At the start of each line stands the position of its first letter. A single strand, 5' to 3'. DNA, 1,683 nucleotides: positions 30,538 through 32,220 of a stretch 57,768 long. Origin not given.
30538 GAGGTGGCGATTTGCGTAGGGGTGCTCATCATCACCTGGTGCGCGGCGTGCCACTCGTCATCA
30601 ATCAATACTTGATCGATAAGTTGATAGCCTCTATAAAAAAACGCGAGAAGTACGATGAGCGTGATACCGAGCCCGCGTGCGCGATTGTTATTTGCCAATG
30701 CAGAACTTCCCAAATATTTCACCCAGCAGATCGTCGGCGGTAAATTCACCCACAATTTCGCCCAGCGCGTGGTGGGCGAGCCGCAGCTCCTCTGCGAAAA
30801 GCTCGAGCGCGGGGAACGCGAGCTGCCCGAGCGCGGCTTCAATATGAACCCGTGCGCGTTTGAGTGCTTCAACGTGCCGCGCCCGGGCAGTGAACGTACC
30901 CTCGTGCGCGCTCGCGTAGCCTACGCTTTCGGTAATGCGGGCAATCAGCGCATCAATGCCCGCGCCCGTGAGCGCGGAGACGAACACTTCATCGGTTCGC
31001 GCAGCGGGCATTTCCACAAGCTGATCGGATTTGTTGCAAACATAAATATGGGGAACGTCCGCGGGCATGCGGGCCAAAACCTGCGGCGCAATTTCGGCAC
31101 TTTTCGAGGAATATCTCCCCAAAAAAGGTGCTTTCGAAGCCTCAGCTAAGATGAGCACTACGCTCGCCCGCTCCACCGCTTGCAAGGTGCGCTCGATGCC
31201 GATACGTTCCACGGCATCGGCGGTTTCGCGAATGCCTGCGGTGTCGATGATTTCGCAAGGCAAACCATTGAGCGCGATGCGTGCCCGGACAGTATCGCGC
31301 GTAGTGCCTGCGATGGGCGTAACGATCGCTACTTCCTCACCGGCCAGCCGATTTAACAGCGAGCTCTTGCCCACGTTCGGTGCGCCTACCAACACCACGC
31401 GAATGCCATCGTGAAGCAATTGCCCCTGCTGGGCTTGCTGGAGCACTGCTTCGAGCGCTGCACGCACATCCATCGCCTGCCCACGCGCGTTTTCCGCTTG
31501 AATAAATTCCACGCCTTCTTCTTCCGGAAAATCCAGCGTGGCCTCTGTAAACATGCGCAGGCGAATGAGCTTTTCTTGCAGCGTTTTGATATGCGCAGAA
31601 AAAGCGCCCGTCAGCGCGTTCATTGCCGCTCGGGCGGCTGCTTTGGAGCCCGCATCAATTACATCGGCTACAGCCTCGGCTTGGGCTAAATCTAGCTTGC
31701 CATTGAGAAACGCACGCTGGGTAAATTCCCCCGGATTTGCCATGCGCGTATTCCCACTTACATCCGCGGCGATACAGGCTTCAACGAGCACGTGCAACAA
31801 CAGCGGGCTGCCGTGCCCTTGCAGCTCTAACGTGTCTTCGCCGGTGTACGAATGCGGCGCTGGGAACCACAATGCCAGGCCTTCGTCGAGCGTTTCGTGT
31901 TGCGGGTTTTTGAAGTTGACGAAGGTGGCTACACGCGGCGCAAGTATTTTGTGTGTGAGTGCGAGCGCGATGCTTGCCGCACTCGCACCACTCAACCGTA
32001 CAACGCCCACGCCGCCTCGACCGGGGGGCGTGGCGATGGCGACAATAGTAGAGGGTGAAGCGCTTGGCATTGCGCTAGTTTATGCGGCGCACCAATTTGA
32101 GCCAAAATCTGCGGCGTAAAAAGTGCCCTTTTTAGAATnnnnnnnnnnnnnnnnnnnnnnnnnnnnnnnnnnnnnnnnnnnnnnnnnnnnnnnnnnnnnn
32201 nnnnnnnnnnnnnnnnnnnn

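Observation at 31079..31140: A repeat-family copy sits in frame inside the G domain of the conserved tRNA-modification GTPase gene mnmE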

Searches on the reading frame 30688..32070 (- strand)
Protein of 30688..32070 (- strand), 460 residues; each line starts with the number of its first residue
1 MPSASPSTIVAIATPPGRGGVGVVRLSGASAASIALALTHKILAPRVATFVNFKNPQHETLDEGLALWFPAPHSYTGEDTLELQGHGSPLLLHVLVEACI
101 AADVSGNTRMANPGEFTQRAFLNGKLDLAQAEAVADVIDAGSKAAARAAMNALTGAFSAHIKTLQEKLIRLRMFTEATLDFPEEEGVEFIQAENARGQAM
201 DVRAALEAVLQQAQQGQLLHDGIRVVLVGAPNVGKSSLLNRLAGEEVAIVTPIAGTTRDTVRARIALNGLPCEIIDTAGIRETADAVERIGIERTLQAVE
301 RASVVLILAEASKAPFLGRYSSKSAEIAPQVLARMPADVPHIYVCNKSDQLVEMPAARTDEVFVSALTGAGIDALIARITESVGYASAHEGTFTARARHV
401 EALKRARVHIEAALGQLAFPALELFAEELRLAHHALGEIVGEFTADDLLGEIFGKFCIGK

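Call 8: find_homologous_proteins(query=window:30688-32070:-, max_evalue=1e-30)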
Query window:30688-32070:- (460 aa): 8000 proteins with E <= 1e-30 among 8000 candidates; the best 120 are listed.
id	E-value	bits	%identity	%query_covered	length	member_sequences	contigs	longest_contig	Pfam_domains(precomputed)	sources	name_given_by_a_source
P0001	3.1e-261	884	90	100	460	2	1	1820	PF10396.15,PF01926.30,PF00350.30,PF02421.25,PF12631.13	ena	-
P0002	4.0e-231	785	83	100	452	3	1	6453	PF10396.15,PF01926.30,PF02421.25,PF12631.13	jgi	jgi:tRNA modification GTPase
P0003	8.8e-231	784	83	99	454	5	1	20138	PF10396.15,PF01926.30,PF00350.30,PF02421.25,PF12631.13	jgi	jgi:tRNA modification GTPase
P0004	9.8e-231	784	83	100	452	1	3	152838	PF10396.15,PF01926.30,PF02421.25,PF12631.13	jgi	jgi:tRNA modification GTPase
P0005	6.3e-230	781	83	98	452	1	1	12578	PF10396.15,PF01926.30,PF02421.25,PF12631.13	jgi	jgi:tRNA modification GTPase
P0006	3.3e-228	776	82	100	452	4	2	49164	PF10396.15,PF01926.30,PF02421.25,PF12631.13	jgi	jgi:tRNA modification GTPase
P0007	2.3e-226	770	82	98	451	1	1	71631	PF10396.15,PF01926.30,PF02421.25,PF12631.13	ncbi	-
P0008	6.1e-185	633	69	100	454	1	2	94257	PF10396.15,PF01926.30,PF00350.30,PF02421.25,PF12631.13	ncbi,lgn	-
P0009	5.3e-182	624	68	100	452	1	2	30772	PF10396.15,PF01926.30,PF00350.30,PF02421.25,PF12631.13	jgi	jgi:tRNA modification GTPase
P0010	5.7e-180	617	69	98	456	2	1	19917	PF10396.15,PF01926.30,PF02421.25,PF12631.13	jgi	jgi:tRNA modification GTPase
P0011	5.8e-180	617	67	99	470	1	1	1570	PF10396.15,PF01926.30,PF02421.25,PF03193.23,PF12631.13,PF00071.29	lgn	-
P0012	1.8e-178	612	67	98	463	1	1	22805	PF10396.15,PF01926.30,PF02421.25,PF12631.13,PF00071.29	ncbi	-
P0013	3.8e-156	538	61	99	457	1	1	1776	PF10396.15,PF01926.30,PF00350.30,PF02421.25,PF00009.34,PF03193.23,PF03308.23,PF12631.13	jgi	jgi:tRNA modification GTPase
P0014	6.1e-156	538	62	99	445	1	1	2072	PF10396.15,PF01926.30,PF00350.30,PF02421.25,PF03193.23,PF12631.13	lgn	-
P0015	9.1e-156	537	86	65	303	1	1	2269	PF10396.15,PF01926.30,PF02421.25,PF12631.13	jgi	jgi:tRNA modification GTPase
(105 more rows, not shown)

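Call 9: find_related_loci(query=window:30691-32070:-, collection=genome_contigs, flank=6000)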
Query window:30691-32070:- (460 aa) in genome_contigs; peptide patterns used: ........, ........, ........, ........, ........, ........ (x = any residue, [..] = any of these).
600 stretches matched a pattern (row limit reached: there are more); 228 encode a relative of the query (tblastn E <= 1e-3); the best 80 are kept; 80 distinct loci.
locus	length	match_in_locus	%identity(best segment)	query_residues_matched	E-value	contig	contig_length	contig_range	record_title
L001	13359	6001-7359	51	9-460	6e-138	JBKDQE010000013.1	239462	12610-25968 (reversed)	MAG: Burkholderiales bacterium isolate samp_2153_concoct_671 samp_2153_269347, whole genome shotgun sequence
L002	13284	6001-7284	56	17-460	8e-137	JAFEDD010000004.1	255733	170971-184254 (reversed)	MAG: Proteobacteria bacterium isolate SZAS-69 PROT-KAN-8__4__length-255733, whole genome shotgun sequence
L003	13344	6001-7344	51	1-460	8e-135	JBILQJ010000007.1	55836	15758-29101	MAG: Burkholderiales bacterium isolate ME2018-06-05_3300043470_group8_bin151 Rohwer_bin2391_scaffold_163_c2, whole genom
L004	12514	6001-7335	47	7-460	2e-132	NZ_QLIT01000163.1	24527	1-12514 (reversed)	Facilibium subflavum strain SYSU SYW-5 contig163, whole genome shotgun sequence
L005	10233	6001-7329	54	1-460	2e-128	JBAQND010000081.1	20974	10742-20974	MAG: Thiobacillus sp. isolate MFD12042_ilm_asm_bin11 k127_7226, whole genome shotgun sequence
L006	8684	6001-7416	50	1-460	4e-126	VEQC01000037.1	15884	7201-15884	MAG: Limnohabitans sp. isolate ZLKRG03 NODE_3481_length_15884_cov_3.373421, whole genome shotgun sequence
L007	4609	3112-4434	45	7-460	6e-125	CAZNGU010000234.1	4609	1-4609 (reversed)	MAG TPA_asm: uncultured Methylomarinum sp. isolate SRP128015_co1_182 genome assembly, contig: NODE_34335_length_4609_cov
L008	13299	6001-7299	46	8-460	3e-118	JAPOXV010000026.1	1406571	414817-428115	MAG: Gammaproteobacteria bacterium isolate COS4_bin_15 NODE_3_length_1406571_cov_53.2678, whole genome shotgun sequence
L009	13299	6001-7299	46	8-460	1e-113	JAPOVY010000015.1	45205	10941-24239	MAG: Gammaproteobacteria bacterium isolate COS2_bin_11 NODE_352_length_45205_cov_12.495, whole genome shotgun sequence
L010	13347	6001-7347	52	9-460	9e-129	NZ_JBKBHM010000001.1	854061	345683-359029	MAG: Limnobacter sp. isolate 21I_061.bin.27 NODE_3_length_854061_cov_4.511763, whole genome shotgun sequence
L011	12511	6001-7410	43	7-460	5e-98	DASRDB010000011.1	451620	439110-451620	MAG TPA_asm: Ktedonobacteraceae bacterium isolate SMAG_U9968 k141_443783, whole genome shotgun sequence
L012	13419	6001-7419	43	7-460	1e-94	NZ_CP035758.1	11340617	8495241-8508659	Ktedonosporobacter rubrisoli strain SCAWS-G2 chromosome, complete genome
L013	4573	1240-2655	42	7-460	1e-94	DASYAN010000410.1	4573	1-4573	MAG TPA_asm: Ktedonobacteraceae bacterium isolate SMAG_U4882 k141_1927341, whole genome shotgun sequence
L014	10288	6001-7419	41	8-460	1e-93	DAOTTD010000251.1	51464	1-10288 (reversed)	MAG TPA_asm: Ktedonobacteraceae bacterium isolate B30_77 k127_1334636, whole genome shotgun sequence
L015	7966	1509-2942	41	8-460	6e-93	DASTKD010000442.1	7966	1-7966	MAG TPA_asm: Ktedonobacteraceae bacterium isolate SMAG_U1932 k141_124311, whole genome shotgun sequence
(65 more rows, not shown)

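Call 12: find_encoding_contigs(protein=P0001, flank=10000, max_places=3)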
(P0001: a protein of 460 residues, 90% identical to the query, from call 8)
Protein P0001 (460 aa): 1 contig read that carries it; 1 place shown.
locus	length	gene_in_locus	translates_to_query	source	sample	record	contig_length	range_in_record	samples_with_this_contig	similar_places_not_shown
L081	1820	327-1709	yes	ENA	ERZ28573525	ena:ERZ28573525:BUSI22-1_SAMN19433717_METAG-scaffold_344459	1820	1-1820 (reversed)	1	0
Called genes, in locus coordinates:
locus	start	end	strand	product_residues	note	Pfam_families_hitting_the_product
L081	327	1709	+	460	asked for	PF10396:TrmE_N, PF12631:MnmE_helical, PF00350:Dynamin_N (faint), PF01926:MMR_HSR1, PF02421:FeoB_N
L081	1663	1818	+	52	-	?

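Call 13: find_encoding_contigs(protein=P0004, flank=10000, max_places=3)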
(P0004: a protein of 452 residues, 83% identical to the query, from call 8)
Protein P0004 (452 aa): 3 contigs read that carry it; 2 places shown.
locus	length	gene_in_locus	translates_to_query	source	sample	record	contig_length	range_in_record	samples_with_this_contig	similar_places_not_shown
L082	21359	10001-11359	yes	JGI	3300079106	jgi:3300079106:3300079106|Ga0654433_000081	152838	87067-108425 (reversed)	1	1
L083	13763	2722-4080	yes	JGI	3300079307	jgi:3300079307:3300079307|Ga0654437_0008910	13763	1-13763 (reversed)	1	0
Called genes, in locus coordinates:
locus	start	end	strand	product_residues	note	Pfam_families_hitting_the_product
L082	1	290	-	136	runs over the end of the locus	PF09335:VTT_dom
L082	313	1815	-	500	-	PF13541:ChlI, PF00158:Sigma54_activat (weak), PF01078:Mg_chelatase, PF07728:AAA_5, PF00493:MCM (weak), PF13335:Mg_chelatase_C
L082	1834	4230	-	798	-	PF02518:HATPase_c, PF00204:DNA_gyraseB, PF01751:Toprim, PF21249:GyrB_hook (weak), PF18053:GyrB_insert, PF00986:DNA_gyraseB_C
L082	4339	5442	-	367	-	PF00712:DNA_pol3_beta, PF02767:DNA_pol3_beta_2, PF02768:DNA_pol3_beta_3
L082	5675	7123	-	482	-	PF11638:DnaA_N, PF00308:Bac_DnaA, PF01695:IstB_IS21, PF08299:Bac_DnaA_C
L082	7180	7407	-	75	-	-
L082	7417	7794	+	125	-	PF00825:Ribonuclease_P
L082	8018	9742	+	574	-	PF14849:YidC_periplas, PF02096:60KD_IMP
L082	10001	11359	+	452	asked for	PF10396:TrmE_N, PF12631:MnmE_helical, PF01926:MMR_HSR1, PF02421:FeoB_N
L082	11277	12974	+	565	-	PF13231:PMT_2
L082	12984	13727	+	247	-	PF00535:Glycos_transf_2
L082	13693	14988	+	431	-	PF14684:Tricorn_C1, PF03572:Peptidase_S41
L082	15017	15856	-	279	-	PF01261:AP_endonuc_2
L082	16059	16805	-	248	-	PF00005:ABC_tran, PF13304:AAA_21 (faint)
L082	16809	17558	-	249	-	PF00005:ABC_tran, PF02463:SMC_N (faint), PF13304:AAA_21 (weak), PF12399:BCA_ABC_TP_C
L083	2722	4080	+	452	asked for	PF10396:TrmE_N, PF12631:MnmE_helical, PF01926:MMR_HSR1, PF02421:FeoB_N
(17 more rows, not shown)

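Call 14: find_encoding_contigs(protein=P0007, flank=10000, max_places=2)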
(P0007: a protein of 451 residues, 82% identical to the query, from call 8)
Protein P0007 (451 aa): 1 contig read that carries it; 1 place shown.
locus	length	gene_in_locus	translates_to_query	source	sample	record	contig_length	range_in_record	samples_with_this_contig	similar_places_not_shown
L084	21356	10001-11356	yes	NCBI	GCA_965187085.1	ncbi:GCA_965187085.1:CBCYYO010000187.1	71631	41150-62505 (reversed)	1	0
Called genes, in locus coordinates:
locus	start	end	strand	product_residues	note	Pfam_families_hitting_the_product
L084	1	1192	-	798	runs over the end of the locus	PF02518:HATPase_c, PF00204:DNA_gyraseB, PF01751:Toprim, PF21249:GyrB_hook (weak), PF18053:GyrB_insert, PF00986:DNA_gyraseB_C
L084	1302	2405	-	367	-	PF00712:DNA_pol3_beta, PF02767:DNA_pol3_beta_2, PF02768:DNA_pol3_beta_3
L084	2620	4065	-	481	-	PF11638:DnaA_N, PF00308:Bac_DnaA, PF01695:IstB_IS21, PF08299:Bac_DnaA_C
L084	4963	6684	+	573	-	PF14849:YidC_periplas, PF02096:60KD_IMP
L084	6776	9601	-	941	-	PF07715:Plug, PF00593:TonB_dep_Rec_b-barrel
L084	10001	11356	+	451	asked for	PF10396:TrmE_N, PF12631:MnmE_helical, PF01926:MMR_HSR1, PF02421:FeoB_N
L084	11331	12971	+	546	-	-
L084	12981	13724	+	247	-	PF00535:Glycos_transf_2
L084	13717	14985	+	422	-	PF14684:Tricorn_C1 (weak), PF03572:Peptidase_S41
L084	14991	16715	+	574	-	PF00890:FAD_binding_2, PF01266:DAO (weak), PF07992:Pyr_redox_2 (faint), PF12831:FAD_oxidored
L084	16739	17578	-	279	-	PF01261:AP_endonuc_2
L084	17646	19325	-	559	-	PF00070:Pyr_redox (faint), PF00890:FAD_binding_2, PF01266:DAO, PF03486:HI0933_like (faint), PF07992:Pyr_redox_2 (faint), PF12831:FAD_oxidored, PF13450:NAD_binding_8 (faint)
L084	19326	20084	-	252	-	PF00005:ABC_tran, PF13304:AAA_21 (faint)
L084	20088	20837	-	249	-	PF00005:ABC_tran, PF02463:SMC_N (faint), PF13304:AAA_21 (weak), PF12399:BCA_ABC_TP_C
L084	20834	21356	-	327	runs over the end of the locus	PF02653:BPD_transp_2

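Call 18: find_encoding_contigs(protein=P0003, flank=10000, max_places=1)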
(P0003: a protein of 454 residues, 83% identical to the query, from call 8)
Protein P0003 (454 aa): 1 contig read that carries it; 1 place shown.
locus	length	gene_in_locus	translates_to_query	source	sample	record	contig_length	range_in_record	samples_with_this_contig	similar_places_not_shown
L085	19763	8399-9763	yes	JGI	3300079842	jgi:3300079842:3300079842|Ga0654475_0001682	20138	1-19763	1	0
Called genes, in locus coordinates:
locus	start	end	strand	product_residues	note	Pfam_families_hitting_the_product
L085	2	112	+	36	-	?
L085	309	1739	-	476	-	PF11638:DnaA_N, PF00308:Bac_DnaA, PF01695:IstB_IS21, PF08299:Bac_DnaA_C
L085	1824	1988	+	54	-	PF00468:Ribosomal_L34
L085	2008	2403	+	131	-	PF00825:Ribonuclease_P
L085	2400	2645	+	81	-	PF01809:YidD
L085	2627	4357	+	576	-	PF14849:YidC_periplas, PF02096:60KD_IMP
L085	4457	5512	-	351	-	PF02826:2-Hacid_dh_C, PF03446:NAD_binding_2 (weak)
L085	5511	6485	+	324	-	PF03480:DctP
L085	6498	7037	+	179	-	PF04290:DctQ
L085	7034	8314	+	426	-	PF06808:DctM, PF03600:CitMHS (weak)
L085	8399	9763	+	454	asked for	PF10396:TrmE_N, PF12631:MnmE_helical, PF00350:Dynamin_N (faint), PF01926:MMR_HSR1, PF02421:FeoB_N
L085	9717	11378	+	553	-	-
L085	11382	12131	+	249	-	PF00535:Glycos_transf_2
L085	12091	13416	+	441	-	PF14684:Tricorn_C1 (weak), PF17820:PDZ_6 (faint), PF03572:Peptidase_S41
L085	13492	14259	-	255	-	PF03466:LysR_substrate, PF12849:PBP_like_2, PF01547:SBP_bac_1 (faint), PF13531:SBP_bac_11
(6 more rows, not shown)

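Call 19: find_encoding_contigs(protein=P0006, flank=10000, max_places=1)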
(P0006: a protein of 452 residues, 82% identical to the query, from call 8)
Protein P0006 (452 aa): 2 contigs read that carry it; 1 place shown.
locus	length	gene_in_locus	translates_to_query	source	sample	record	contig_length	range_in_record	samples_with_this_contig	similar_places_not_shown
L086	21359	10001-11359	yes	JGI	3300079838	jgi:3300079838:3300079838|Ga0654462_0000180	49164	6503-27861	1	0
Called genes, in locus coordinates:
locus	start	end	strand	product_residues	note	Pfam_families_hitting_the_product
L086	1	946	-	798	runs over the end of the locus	PF02518:HATPase_c, PF00204:DNA_gyraseB, PF01751:Toprim, PF21249:GyrB_hook (weak), PF18053:GyrB_insert, PF00986:DNA_gyraseB_C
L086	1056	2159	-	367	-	PF00712:DNA_pol3_beta, PF02767:DNA_pol3_beta_2, PF02768:DNA_pol3_beta_3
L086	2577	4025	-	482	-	PF11638:DnaA_N, PF00308:Bac_DnaA, PF01695:IstB_IS21, PF08299:Bac_DnaA_C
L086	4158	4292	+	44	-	PF00468:Ribosomal_L34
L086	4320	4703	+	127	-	PF00825:Ribonuclease_P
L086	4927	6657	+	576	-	PF14849:YidC_periplas, PF02096:60KD_IMP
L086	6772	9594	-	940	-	PF07715:Plug, PF00593:TonB_dep_Rec_b-barrel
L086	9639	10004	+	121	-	-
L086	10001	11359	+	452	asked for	PF10396:TrmE_N, PF12631:MnmE_helical, PF01926:MMR_HSR1, PF02421:FeoB_N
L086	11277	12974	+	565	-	PF13231:PMT_2 (weak)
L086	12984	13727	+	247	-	PF00535:Glycos_transf_2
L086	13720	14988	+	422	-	PF14684:Tricorn_C1 (weak), PF03572:Peptidase_S41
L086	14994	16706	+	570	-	PF00890:FAD_binding_2, PF01266:DAO (weak), PF01946:Thi4 (faint), PF03486:HI0933_like (faint), PF07992:Pyr_redox_2 (faint), PF12831:FAD_oxidored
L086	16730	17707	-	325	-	PF01261:AP_endonuc_2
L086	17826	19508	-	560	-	PF00890:FAD_binding_2, PF01266:DAO (weak), PF01946:Thi4 (weak), PF03486:HI0933_like (faint), PF07992:Pyr_redox_2 (faint), PF12831:FAD_oxidored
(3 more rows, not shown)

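Call 20: find_encoding_contigs(protein=P0008, flank=10000, max_places=1)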
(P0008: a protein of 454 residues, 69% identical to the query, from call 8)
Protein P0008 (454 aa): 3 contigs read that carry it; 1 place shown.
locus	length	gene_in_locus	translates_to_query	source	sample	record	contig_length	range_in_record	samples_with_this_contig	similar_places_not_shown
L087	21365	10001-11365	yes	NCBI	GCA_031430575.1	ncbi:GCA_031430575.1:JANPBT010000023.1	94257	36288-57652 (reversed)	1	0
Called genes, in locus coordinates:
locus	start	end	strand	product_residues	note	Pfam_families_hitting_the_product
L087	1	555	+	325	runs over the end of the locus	PF04055:Radical_SAM, PF12345:DUF3641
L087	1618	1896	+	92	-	PF09837:DUF2064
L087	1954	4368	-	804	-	PF02518:HATPase_c, PF00204:DNA_gyraseB, PF01751:Toprim, PF21249:GyrB_hook (weak), PF18053:GyrB_insert, PF00986:DNA_gyraseB_C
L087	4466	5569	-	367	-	PF00712:DNA_pol3_beta, PF02767:DNA_pol3_beta_2, PF02768:DNA_pol3_beta_3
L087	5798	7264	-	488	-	PF11638:DnaA_N, PF00308:Bac_DnaA, PF01695:IstB_IS21, PF08299:Bac_DnaA_C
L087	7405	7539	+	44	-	PF00468:Ribosomal_L34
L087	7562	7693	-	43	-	-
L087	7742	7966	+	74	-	PF00825:Ribonuclease_P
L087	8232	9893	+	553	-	PF14849:YidC_periplas, PF02096:60KD_IMP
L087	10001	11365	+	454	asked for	PF10396:TrmE_N, PF12631:MnmE_helical, PF00350:Dynamin_N (faint), PF01926:MMR_HSR1, PF02421:FeoB_N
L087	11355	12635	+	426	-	PF14684:Tricorn_C1, PF00595:PDZ (weak), PF17820:PDZ_6, PF03572:Peptidase_S41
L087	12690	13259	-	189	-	PF00440:TetR_N (weak), PF22276:SlmA-like_C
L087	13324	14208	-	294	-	PF00696:AA_kinase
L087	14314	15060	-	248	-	PF02463:SMC_N, PF00005:ABC_tran, PF13304:AAA_21 (weak)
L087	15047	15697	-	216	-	PF00528:BPD_transp_1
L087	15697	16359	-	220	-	PF00528:BPD_transp_1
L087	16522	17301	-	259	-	PF00497:SBP_bac_3, PF09084:NMT1 (weak)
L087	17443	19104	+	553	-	PF02463:SMC_N (faint), PF00005:ABC_tran, PF13304:AAA_21 (faint), PF12848:ABC_tran_Xtn, PF00005:ABC_tran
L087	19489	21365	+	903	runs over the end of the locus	PF07715:Plug, PF00593:TonB_dep_Rec_b-barrel, PF14905:OMP_b-brl_3 (faint)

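Call 21: find_encoding_contigs(protein=P0009, flank=10000, max_places=1)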
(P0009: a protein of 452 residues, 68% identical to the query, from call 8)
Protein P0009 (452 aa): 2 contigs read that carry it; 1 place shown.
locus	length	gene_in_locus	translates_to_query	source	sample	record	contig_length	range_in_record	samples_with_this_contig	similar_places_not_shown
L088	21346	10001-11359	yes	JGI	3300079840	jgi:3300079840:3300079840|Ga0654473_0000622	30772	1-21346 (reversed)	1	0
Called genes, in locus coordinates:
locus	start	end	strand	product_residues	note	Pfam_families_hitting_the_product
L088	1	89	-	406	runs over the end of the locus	PF12704:MacB_PCD, PF02687:FtsX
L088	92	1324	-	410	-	PF25919:BSH_CusB (faint), PF00364:Biotin_lipoyl (faint), PF25917:BSH_RND, PF25973:BSH_CzcB (faint), PF25954:Beta-barrel_RND_2, PF25967:RND-MFP_C, PF25975:CzcB_C (weak), PF25989:YknX_C (weak), +1 more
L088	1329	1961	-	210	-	PF00440:TetR_N (weak)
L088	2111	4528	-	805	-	PF02518:HATPase_c, PF00204:DNA_gyraseB, PF01751:Toprim, PF21249:GyrB_hook (weak), PF18053:GyrB_insert, PF00986:DNA_gyraseB_C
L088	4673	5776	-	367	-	PF00712:DNA_pol3_beta, PF02767:DNA_pol3_beta_2, PF02768:DNA_pol3_beta_3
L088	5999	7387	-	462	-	PF11638:DnaA_N, PF00308:Bac_DnaA, PF01695:IstB_IS21, PF00004:AAA (faint), PF08299:Bac_DnaA_C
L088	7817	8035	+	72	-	PF00825:Ribonuclease_P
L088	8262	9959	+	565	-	PF14849:YidC_periplas, PF02096:60KD_IMP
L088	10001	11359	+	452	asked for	PF10396:TrmE_N, PF12631:MnmE_helical, PF00350:Dynamin_N (faint), PF01926:MMR_HSR1, PF02421:FeoB_N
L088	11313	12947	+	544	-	PF13231:PMT_2 (weak)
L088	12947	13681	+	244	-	PF00535:Glycos_transf_2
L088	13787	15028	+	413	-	PF14684:Tricorn_C1, PF00595:PDZ (weak), PF17820:PDZ_6 (faint), PF03572:Peptidase_S41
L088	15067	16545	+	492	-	PF04174:CP_ATPgrasp_1, PF14403:CP_ATPgrasp_2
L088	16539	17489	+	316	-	PF04168:Alpha-E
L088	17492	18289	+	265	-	PF08379:Bact_transglu_N, PF01841:Transglut_core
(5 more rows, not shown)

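Call 26: list_cluster_members(proteins=[P0007, P0008, P0012, P0001])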
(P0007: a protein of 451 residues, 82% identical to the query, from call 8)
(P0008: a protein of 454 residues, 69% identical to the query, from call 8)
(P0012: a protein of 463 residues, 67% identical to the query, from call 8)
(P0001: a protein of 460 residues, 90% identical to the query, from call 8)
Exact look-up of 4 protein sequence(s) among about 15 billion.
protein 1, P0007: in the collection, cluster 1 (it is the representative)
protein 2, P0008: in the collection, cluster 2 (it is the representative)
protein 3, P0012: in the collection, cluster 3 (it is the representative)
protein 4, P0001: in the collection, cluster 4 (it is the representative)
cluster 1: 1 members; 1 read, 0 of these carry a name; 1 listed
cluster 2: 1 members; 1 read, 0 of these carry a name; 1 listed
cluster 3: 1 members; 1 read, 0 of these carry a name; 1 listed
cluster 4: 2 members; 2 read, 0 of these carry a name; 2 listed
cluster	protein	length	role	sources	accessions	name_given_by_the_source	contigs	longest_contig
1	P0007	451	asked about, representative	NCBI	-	-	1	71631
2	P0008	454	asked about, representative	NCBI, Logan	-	-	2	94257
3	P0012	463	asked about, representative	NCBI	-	-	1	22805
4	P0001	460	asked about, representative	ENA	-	-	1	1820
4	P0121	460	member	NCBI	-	-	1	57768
